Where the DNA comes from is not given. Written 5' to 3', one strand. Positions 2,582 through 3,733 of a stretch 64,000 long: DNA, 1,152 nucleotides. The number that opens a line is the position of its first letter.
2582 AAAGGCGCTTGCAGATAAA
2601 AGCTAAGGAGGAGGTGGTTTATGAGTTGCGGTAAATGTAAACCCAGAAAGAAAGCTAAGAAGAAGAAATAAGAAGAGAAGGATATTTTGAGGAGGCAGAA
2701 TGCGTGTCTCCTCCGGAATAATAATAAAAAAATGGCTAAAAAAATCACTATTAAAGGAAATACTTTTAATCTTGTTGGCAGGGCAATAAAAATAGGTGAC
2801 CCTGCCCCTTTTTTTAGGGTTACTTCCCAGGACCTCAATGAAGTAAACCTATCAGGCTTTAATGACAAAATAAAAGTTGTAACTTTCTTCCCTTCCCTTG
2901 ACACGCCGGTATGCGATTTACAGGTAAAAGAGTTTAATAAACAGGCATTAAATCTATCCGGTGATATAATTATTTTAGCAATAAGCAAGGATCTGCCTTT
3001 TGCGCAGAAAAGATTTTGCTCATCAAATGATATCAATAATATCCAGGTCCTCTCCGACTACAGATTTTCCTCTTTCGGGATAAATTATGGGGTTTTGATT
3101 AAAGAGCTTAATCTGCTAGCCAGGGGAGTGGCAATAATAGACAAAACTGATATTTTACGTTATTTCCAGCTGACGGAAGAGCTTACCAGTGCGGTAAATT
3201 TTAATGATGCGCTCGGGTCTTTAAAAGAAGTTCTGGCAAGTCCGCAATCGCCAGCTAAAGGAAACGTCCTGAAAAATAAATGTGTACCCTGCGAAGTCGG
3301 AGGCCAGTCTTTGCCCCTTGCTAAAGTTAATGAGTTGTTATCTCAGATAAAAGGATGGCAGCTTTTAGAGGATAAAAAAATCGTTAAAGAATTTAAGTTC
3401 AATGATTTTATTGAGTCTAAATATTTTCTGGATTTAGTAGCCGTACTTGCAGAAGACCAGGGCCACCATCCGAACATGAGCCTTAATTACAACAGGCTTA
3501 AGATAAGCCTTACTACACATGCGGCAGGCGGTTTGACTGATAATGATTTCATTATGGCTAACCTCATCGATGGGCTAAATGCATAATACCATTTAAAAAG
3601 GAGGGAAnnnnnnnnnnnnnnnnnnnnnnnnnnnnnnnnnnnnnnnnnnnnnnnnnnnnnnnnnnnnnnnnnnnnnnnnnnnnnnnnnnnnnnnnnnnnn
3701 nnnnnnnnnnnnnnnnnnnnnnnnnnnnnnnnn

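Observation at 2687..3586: Thiol peroxidase (Tpx) covalently fused to a pterin-4a-carbinolamine dehydratase (PCD/DCoH) domain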

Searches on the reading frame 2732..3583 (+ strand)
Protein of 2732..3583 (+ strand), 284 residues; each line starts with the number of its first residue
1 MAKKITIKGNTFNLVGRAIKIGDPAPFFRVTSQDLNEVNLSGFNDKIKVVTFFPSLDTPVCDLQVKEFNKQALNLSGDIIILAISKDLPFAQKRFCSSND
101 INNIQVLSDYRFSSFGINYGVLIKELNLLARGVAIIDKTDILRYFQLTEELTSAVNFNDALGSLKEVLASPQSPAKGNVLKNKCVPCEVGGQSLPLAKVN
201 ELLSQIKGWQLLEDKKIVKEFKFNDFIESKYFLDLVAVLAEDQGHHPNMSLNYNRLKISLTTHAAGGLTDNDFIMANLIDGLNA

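Call 6: search_protein_families(library=pfam, proteins=[window:2732-3583:+], max_evalue=0.01)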
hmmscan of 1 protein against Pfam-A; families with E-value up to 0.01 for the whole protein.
window:2732-3583:+ (284 aa): 3 families
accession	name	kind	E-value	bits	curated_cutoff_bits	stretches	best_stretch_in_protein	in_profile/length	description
PF01329.24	Pterin_4a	-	2.5e-26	92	26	1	196-281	5-90/91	Pterin 4 alpha carbinolamine dehydratase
PF08534.16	Redoxin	-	1e-21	77.7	26.6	1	21-153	2-139/148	Redoxin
PF00578.27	AhpC-TSA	-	4.5e-18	65.8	26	1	21-144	1-123/124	AhpC/TSA family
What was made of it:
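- Checked: Pfam: Redoxin/AhpC-TSA at aa 21-153 and Pterin_4a at aa 196-281, E 2.5e-26 (call 6).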

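Call 7: search_protein_families(library=ncbifam, proteins=[window:2732-3583:+], max_evalue=0.01)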
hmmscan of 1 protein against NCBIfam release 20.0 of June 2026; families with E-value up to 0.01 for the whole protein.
window:2732-3583:+ (284 aa): 11 families
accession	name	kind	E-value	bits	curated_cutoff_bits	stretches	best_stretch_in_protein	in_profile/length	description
NF001808.0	PRK00522.1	equivalog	4.4e-50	169.4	123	1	3-165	2-166/167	thiol peroxidase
NF045827.1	perox_SUH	exception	2e-37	128.3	298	1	4-167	3-168/178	thiol peroxidase Prx-SUH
NF002019.0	PRK00823.1-4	equivalog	1.5e-26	92.8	137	1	179-282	7-111/116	4a-hydroxytetrahydrobiopterin dehydratase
NF002017.0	PRK00823.1-2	equivalog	6.6e-24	83.8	80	1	196-282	7-92/94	4a-hydroxytetrahydrobiopterin dehydratase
NF002018.0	PRK00823.1-3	equivalog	5.3e-23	80.9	108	1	197-282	9-95/98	4a-hydroxytetrahydrobiopterin dehydratase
NF002016.0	PRK00823.1-1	equivalog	7.6e-20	71.1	133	1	181-282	6-110/113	4a-hydroxytetrahydrobiopterin dehydratase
NF002020.0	PRK00823.1-5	equivalog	8.1e-18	64.6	146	1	200-281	21-103/111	4a-hydroxytetrahydrobiopterin dehydratase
NF006960.0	PRK09437.1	equivalog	5.1e-10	39.5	140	1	19-111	4-96/156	thioredoxin-dependent thiol peroxidase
NF040737.1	peroxi_PrxU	equivalog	1.1e-05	25.3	270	1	17-147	34-173/233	thioredoxin-dependent peroxiredoxin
TIGR03137.1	AhpC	equivalog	0.00023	21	272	1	35-150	21-139/187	alkyl hydroperoxide reductase subunit C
NF053650.1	PerredPrxQDein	equivalog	0.0081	16.1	260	0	26-109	2-84/148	thioredoxin-dependent peroxiredoxin PrxQ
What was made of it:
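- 2732..3232 (+): Thiol peroxidase (Tpx, atypical 2-Cys peroxiredoxin) domain, aa 1-167. Key residues: T58, peroxidatic C61 (2912-2914), resolving C96 (3017-3019), R131. Pfam and NCBIfam (calls 6, 7).
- On Tpx subfamily of peroxiredoxins: NCBIfam NF001808 (thiol peroxidase equivalog) scores 169.4 bits against a cutoff of 123, over aa 3-165 (call 7).
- On Pterin-4a-carbinolamine dehydratase (PF01329 / COG2154): The four other PCD equivalog models fall below their own cutoffs (calls 6, 7).
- Checked: PCD equivalog NF002017 scores 83.8 against a cutoff of 80 (call 7).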

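Call 8: search_solved_structures(query=window:2732-3583:+, max_evalue=0.001, show_alignments=4)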
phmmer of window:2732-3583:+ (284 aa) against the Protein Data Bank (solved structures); distinct sequences matched with E-value up to 0.001: 72 (the best 60 are shown).
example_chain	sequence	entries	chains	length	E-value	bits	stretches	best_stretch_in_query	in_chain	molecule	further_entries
2jsy_A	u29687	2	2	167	4.9e-38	134.5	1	4-165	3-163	Probable thiol peroxidase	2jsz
3p7x_A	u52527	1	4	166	3.7e-37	131.6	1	4-166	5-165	Probable thiol peroxidase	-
8zwt_A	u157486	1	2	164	4e-37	131.5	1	4-166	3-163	Thiol peroxidase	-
2yzh_A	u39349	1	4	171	4.3e-36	128.1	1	1-167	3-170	Probable thiol peroxidase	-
1psq_A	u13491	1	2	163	1.6e-34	123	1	5-165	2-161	probable thiol peroxidase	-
8xvw_A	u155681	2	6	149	2e-33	119.4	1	19-166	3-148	Thiol peroxidase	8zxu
2xpd_A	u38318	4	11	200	4e-31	111.8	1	3-165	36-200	THIOL PEROXIDASE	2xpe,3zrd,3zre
1xvq_A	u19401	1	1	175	2.4e-30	109.2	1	4-165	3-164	thiol peroxidase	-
9f5v_A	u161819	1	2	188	3.4e-30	108.8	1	3-161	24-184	Thiol peroxidase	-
2yjh_A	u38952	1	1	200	1e-29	107.2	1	3-165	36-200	THIOL PEROXIDASE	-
6udg_A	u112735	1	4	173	2.3e-29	106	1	4-165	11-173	Thiol peroxidase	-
9f64_A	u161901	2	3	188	6.2e-29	104.6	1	3-161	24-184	Thiol peroxidase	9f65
1y25_A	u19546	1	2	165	9.9e-29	103.9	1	4-164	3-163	Probable thiol peroxidase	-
1qxh_A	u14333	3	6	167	1.7e-28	103.2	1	5-165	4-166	Thiol peroxidase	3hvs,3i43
3hvx_A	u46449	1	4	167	3.4e-27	98.9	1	5-165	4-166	Thiol peroxidase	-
2ebb_A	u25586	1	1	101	4e-13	52.8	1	198-280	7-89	Pterin-4-alpha-carbinolamine dehydratase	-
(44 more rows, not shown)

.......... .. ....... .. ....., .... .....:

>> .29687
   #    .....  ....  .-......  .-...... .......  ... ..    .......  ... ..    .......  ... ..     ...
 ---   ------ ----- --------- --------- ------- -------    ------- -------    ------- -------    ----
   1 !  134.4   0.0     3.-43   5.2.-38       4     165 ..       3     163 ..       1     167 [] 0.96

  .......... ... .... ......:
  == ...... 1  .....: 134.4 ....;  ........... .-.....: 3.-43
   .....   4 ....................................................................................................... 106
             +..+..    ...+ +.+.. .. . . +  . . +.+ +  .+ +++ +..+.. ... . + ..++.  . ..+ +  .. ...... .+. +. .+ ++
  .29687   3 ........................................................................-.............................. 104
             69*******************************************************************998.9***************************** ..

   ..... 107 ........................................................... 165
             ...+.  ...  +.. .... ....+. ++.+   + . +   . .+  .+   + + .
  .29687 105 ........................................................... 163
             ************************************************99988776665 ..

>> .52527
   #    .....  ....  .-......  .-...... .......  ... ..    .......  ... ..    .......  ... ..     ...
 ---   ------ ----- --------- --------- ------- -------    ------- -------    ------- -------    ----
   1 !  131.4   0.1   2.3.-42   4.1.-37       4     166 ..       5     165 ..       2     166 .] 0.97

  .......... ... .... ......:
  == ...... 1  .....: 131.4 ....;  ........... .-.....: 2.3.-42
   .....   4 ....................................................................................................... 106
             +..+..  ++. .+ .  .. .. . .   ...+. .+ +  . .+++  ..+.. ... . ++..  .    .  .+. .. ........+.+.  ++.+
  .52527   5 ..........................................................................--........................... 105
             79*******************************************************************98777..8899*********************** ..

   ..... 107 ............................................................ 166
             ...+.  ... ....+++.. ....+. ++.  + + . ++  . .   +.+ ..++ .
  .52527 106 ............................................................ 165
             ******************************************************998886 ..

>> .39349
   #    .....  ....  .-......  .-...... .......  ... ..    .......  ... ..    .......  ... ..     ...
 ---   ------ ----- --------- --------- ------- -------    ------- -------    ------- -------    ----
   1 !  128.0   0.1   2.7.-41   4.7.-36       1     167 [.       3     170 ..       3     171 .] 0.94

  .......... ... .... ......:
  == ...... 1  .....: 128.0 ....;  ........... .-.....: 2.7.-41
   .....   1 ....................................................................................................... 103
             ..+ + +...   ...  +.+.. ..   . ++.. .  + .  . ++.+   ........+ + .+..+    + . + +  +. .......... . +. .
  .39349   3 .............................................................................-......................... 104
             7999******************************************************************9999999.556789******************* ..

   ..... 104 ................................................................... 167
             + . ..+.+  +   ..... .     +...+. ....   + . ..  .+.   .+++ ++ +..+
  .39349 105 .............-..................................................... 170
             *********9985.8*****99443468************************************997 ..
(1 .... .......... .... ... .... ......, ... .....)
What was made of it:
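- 2732..3232 (+): PDB alignments (call 8).
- On Tpx subfamily of peroxiredoxins: C96 in FAQKRFC aligns with the resolving Cys region of B. subtilis and S. aureus Tpx (call 8).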

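Call 9: find_homologous_proteins(query=window:2732-3583:+, max_evalue=1e-10)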
Query window:2732-3583:+ (284 aa): 2810 proteins with E <= 1e-10 among 4361 candidates; the best 120 are listed.
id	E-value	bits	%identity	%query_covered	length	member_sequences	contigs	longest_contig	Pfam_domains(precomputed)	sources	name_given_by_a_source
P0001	1.9e-182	623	100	100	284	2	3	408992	PF08534.17,PF01329.25,PF00578.28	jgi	jgi:thiol peroxidase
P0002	1.3e-116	407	64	100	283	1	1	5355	PF08534.17,PF01329.25,PF00578.28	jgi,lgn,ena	-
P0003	2.4e-116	406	64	100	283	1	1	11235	PF08534.17,PF01329.25,PF00578.28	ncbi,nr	ncbi:MAG: lipid hydroperoxide peroxidase [Omnitrophica WOR_2 bacterium RIFOXYA2_FULL_45_12]|nr:MAG: 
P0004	3.2e-116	406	64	100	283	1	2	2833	PF08534.17,PF01329.25,PF00578.28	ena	-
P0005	4.5e-116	405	64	100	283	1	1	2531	PF08534.17,PF01329.25,PF00578.28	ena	-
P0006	4.5e-116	405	64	100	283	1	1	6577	PF08534.17,PF01329.25,PF00578.28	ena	-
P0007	4.7e-116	405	64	100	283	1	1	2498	PF08534.17,PF01329.25,PF00578.28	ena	-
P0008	6.1e-116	405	64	100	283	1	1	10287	PF08534.17,PF01329.25,PF00578.28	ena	-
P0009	6.2e-116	405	64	100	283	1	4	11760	PF08534.17,PF01329.25,PF00578.28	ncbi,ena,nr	ncbi:MAG: lipid hydroperoxide peroxidase [Omnitrophica WOR_2 bacterium RIFOXYC2_FULL_45_15]|nr:MAG: 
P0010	9.4e-116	404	63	100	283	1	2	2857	PF08534.17,PF01329.25,PF00578.28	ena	-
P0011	1.0e-115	404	64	98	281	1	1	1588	PF08534.17,PF01329.25,PF00578.28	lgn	-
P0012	2.2e-115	403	64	100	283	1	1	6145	PF08534.17,PF01329.25,PF00578.28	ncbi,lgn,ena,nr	ncbi:MAG: lipid hydroperoxide peroxidase [Omnitrophica WOR_2 bacterium RIFOXYB2_FULL_45_11]|nr:MAG: 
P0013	2.8e-115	403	62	99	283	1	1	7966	PF08534.17,PF01329.25,PF00578.28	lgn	-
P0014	3.0e-115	402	63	100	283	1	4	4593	PF08534.17,PF01329.25,PF00578.28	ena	-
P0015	4.1e-115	402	62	100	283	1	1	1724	PF08534.17,PF01329.25,PF00578.28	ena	-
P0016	4.2e-115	402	63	100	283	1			PF08534.17,PF01329.25,PF00578.28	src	-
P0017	5.2e-115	402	64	100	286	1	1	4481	PF08534.17,PF01329.25,PF00578.28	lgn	-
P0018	5.5e-115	402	62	100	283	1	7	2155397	PF08534.17,PF01329.25,PF00578.28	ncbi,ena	ncbi:MAG: thiol peroxidase [Candidatus Omnitrophota bacterium]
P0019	6.4e-115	401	65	100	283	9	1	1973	PF08534.17,PF01329.25,PF00578.28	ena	-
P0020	7.5e-115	401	64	99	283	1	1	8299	PF08534.17,PF01329.25,PF00578.28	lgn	-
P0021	7.6e-115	401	63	100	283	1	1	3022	PF08534.17,PF01329.25,PF00578.28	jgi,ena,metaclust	metaclust:\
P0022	8.3e-115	401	64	99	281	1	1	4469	PF08534.17,PF01329.25,PF00578.28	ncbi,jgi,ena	ncbi:MAG: thiol peroxidase [Candidatus Omnitrophota bacterium]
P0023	1.0e-114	401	63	100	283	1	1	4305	PF08534.17,PF01329.25,PF00578.28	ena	-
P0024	1.1e-114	401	63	100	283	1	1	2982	PF08534.17,PF01329.25,PF00578.28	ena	-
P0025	1.3e-114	400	61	99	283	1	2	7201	PF08534.17,PF01329.25,PF00578.28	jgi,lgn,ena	-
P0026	1.4e-114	400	63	99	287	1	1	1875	PF08534.17,PF01329.25,PF00578.28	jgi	jgi:thiol peroxidase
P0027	2.5e-114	399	64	99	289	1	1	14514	PF08534.17,PF01329.25,PF00578.28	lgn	-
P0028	2.6e-114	399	64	99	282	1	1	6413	PF08534.17,PF01329.25,PF00578.28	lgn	-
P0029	3.0e-114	399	62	100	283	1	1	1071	PF08534.17,PF01329.25,PF00578.28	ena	-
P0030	6.1e-114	398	63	99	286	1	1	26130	PF08534.17,PF01329.25,PF00578.28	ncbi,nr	ncbi:MAG: thiol peroxidase [Candidatus Omnitrophica bacterium]|nr:thiol peroxidase [Candidatus Omnit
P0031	6.5e-114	398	65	100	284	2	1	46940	PF08534.17,PF01329.25,PF00578.28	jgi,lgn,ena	-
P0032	7.0e-114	398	62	99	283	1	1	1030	PF08534.17,PF01329.25,PF00578.28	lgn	-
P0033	9.3e-114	398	64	100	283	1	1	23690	PF08534.17,PF01329.25,PF00578.28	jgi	-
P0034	1.1e-113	397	62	99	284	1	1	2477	PF08534.17,PF01329.25,PF00578.28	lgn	-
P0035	1.2e-113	397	63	100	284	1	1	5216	PF08534.17,PF01329.25,PF00578.28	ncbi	-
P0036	1.7e-113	397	63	99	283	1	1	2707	PF08534.17,PF01329.25,PF00578.28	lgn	-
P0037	2.1e-113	396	64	99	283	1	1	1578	PF08534.17,PF01329.25,PF00578.28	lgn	-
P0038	3.0e-113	396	62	99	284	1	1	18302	PF08534.17,PF01329.25,PF00578.28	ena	-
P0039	3.4e-113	396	61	99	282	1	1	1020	PF08534.17,PF01329.25,PF00578.28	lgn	-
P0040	4.0e-113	396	62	99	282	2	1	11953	PF08534.17,PF01329.25,PF00578.28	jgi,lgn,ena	-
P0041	4.6e-113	395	63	99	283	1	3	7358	PF08534.17,PF01329.25,PF00578.28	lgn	-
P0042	5.2e-113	395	62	100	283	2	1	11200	PF08534.17,PF01329.25,PF00578.28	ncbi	-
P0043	5.9e-113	395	61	100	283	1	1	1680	PF08534.17,PF01329.25,PF00578.28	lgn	-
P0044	6.0e-113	395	61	99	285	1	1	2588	PF08534.17,PF01329.25,PF00578.28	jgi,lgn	jgi:thiol peroxidase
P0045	6.3e-113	395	62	100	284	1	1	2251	PF08534.17,PF01329.25,PF00578.28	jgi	jgi:thiol peroxidase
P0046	7.9e-113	395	62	100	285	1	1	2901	PF08534.17,PF01329.25,PF00578.28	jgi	-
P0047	8.3e-113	394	61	100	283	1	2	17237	PF08534.17,PF01329.25,PF00578.28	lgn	-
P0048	8.6e-113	394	63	99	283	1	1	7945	PF08534.17,PF01329.25,PF00578.28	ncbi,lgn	-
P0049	1.0e-112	394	61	99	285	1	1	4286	PF08534.17,PF01329.25,PF00578.28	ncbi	-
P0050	1.1e-112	394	62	100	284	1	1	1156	PF08534.17,PF01329.25,PF00578.28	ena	-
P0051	1.2e-112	394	62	99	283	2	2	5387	PF08534.17,PF01329.25,PF00578.28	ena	-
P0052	1.3e-112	394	62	100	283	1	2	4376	PF08534.17,PF01329.25,PF00578.28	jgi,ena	-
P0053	1.4e-112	394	61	99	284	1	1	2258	PF08534.17,PF01329.25,PF00578.28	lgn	-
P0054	1.5e-112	394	64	100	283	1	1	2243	PF08534.17,PF01329.25,PF00578.28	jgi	-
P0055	1.8e-112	393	62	100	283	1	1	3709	PF08534.17,PF01329.25,PF00578.28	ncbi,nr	ncbi:MAG: thiol peroxidase [Candidatus Omnitrophica bacterium]|nr:thiol peroxidase [Candidatus Omnit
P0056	2.1e-112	393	62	100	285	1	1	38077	PF08534.17,PF01329.25,PF00578.28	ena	-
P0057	2.3e-112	393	64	99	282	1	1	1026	PF08534.17,PF01329.25,PF00578.28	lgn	-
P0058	2.4e-112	393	63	100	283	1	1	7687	PF08534.17,PF01329.25,PF00578.28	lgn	-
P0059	2.6e-112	393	61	100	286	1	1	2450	PF08534.17,PF01329.25,PF00578.28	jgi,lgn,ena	-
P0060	2.8e-112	393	63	100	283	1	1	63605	PF08534.17,PF01329.25,PF00578.28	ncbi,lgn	-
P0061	3.0e-112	393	60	100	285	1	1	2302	PF08534.17,PF01329.25,PF00578.28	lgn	-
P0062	3.2e-112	393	64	99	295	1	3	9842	PF08534.17,PF01329.25,PF00578.28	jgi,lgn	-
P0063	3.2e-112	393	63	100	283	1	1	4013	PF08534.17,PF01329.25,PF00578.28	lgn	-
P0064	3.4e-112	392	62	100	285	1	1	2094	PF08534.17,PF01329.25,PF00578.28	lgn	-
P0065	3.4e-112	392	61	100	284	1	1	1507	PF08534.17,PF01329.25,PF00578.28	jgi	-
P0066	3.9e-112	392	60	100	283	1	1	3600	PF08534.17,PF01329.25,PF00578.28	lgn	-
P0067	4.4e-112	392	63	99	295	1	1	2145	PF08534.17,PF01329.25,PF00578.28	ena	-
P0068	5.0e-112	392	60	100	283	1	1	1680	PF08534.17,PF01329.25,PF00578.28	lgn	-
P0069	5.3e-112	392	63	99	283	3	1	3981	PF08534.17,PF01329.25,PF00578.28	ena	-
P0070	5.5e-112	392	61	100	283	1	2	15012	PF08534.17,PF01329.25,PF00578.28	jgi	-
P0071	5.7e-112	392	63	100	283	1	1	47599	PF08534.17,PF01329.25,PF00578.28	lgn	-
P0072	6.0e-112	392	62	100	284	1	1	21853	PF08534.17,PF01329.25,PF00578.28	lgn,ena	-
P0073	6.2e-112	392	62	99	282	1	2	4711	PF08534.17,PF01329.25,PF00578.28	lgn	-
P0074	7.3e-112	391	61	100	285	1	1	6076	PF08534.17,PF01329.25,PF00578.28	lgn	-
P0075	7.6e-112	391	63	98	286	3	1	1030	PF08534.17,PF01329.25,PF00578.28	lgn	-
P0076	8.2e-112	391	61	99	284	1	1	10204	PF08534.17,PF01329.25,PF00578.28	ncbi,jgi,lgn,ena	-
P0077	8.4e-112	391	64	99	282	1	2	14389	PF08534.17,PF01329.25,PF00578.28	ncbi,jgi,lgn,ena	-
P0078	8.5e-112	391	63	100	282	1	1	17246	PF08534.17,PF01329.25,PF00578.28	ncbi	-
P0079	9.6e-112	391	60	100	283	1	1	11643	PF08534.17,PF01329.25,PF00578.28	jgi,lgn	jgi:thiol peroxidase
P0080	9.7e-112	391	60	100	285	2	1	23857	PF08534.17,PF01329.25,PF00578.28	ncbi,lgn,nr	ncbi:MAG: thiol peroxidase [Candidatus Omnitrophota bacterium]|nr:thiol peroxidase [Candidatus Omnit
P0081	1.0e-111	391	61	100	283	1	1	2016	PF08534.17,PF01329.25,PF00578.28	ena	-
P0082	1.1e-111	391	61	99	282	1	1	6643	PF08534.17,PF01329.25,PF00578.28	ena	-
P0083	1.2e-111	391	61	100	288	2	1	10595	PF08534.17,PF01329.25,PF00578.28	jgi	-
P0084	1.2e-111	391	63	99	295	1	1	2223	PF08534.17,PF01329.25,PF00578.28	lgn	-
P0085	1.4e-111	390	63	100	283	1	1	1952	PF08534.17,PF01329.25,PF00578.28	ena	-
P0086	1.4e-111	390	60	100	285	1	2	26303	PF08534.17,PF01329.25,PF00578.28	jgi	jgi:thiol peroxidase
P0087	1.5e-111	390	61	100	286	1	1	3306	PF08534.17,PF01329.25,PF00578.28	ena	-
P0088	1.5e-111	390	62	99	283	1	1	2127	PF08534.17,PF01329.25,PF00578.28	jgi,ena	-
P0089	1.7e-111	390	63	100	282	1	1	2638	PF08534.17,PF01329.25,PF00578.28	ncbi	-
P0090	1.8e-111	390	63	98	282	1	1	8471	PF08534.17,PF01329.25,PF00578.28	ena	-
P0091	2.0e-111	390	62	100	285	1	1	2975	PF08534.17,PF01329.25,PF00578.28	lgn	-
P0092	2.0e-111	390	62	100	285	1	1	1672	PF08534.17,PF01329.25,PF00578.28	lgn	-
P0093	2.1e-111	390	60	99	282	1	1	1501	PF08534.17,PF01329.25,PF00578.28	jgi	-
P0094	2.2e-111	390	61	100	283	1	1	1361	PF08534.17,PF01329.25,PF00578.28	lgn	-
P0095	2.4e-111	390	61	99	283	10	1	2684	PF08534.17,PF01329.25,PF00578.28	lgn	-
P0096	2.4e-111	390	63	99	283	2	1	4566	PF08534.17,PF01329.25,PF00578.28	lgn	-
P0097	2.5e-111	390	63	100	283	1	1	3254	PF08534.17,PF01329.25,PF00578.28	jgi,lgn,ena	-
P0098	2.6e-111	390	62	99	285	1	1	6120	PF08534.17,PF01329.25,PF00578.28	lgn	-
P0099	2.6e-111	390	63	99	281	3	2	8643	PF08534.17,PF01329.25,PF00578.28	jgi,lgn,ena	jgi:thiol peroxidase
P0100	2.6e-111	390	64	100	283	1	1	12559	PF08534.17,PF01329.25,PF00578.28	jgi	-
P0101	2.7e-111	390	62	99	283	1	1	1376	PF08534.17,PF01329.25,PF00578.28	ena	-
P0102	2.8e-111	389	60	100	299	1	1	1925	PF08534.17,PF01329.25,PF00578.28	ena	-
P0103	3.1e-111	389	63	99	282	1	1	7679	PF08534.17,PF01329.25,PF00578.28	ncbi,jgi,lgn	ncbi:MAG: thiol peroxidase [Candidatus Omnitrophota bacterium]|jgi:thiol peroxidase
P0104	3.1e-111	389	62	100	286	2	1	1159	PF08534.17,PF01329.25,PF00578.28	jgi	-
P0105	3.2e-111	389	63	100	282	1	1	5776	PF08534.17,PF01329.25,PF00578.28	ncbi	-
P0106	3.2e-111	389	61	100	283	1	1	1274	PF08534.17,PF01329.25,PF00578.28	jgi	-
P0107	3.4e-111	389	62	99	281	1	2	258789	PF08534.17,PF01329.25,PF00578.28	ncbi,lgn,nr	ncbi:MAG: thiol peroxidase [Candidatus Omnitrophica bacterium]|nr:thiol peroxidase [Candidatus Omnit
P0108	3.8e-111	389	61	99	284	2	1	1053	PF08534.17,PF01329.25,PF00578.28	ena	-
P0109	3.8e-111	389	60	100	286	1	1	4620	PF08534.17,PF01329.25,PF00578.28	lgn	-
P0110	3.9e-111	389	62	100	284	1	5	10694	PF08534.17,PF01329.25,PF00578.28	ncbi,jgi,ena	-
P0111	4.0e-111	389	61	100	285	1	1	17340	PF08534.17,PF01329.25,PF00578.28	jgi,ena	-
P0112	4.1e-111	389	63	98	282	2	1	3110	PF08534.17,PF01329.25,PF00578.28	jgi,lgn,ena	-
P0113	4.2e-111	389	60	100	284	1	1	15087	PF08534.17,PF01329.25,PF00578.28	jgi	jgi:thiol peroxidase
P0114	4.5e-111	389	62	99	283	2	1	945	PF08534.17,PF01329.25,PF00578.28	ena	-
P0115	4.6e-111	389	61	100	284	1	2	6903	PF08534.17,PF01329.25,PF00578.28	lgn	-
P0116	4.8e-111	389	62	100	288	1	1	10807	PF08534.17,PF01329.25,PF00578.28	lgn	-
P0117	4.9e-111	389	62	99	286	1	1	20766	PF08534.17,PF01329.25,PF00578.28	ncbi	ncbi:MAG: thiol peroxidase [Candidatus Omnitrophota bacterium]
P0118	5.7e-111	388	62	99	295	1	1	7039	PF08534.17,PF01329.25,PF00578.28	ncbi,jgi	ncbi:MAG: thiol peroxidase [Candidatus Omnitrophota bacterium]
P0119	6.2e-111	388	62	99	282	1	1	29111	PF08534.17,PF01329.25,PF00578.28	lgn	-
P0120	6.3e-111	388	64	99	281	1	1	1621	PF08534.17,PF01329.25,PF00578.28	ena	-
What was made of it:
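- The same uninterrupted architecture occurs in at least 120 protein clusters from JGI, ENA, NCBI and Logan assemblies (call 9).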
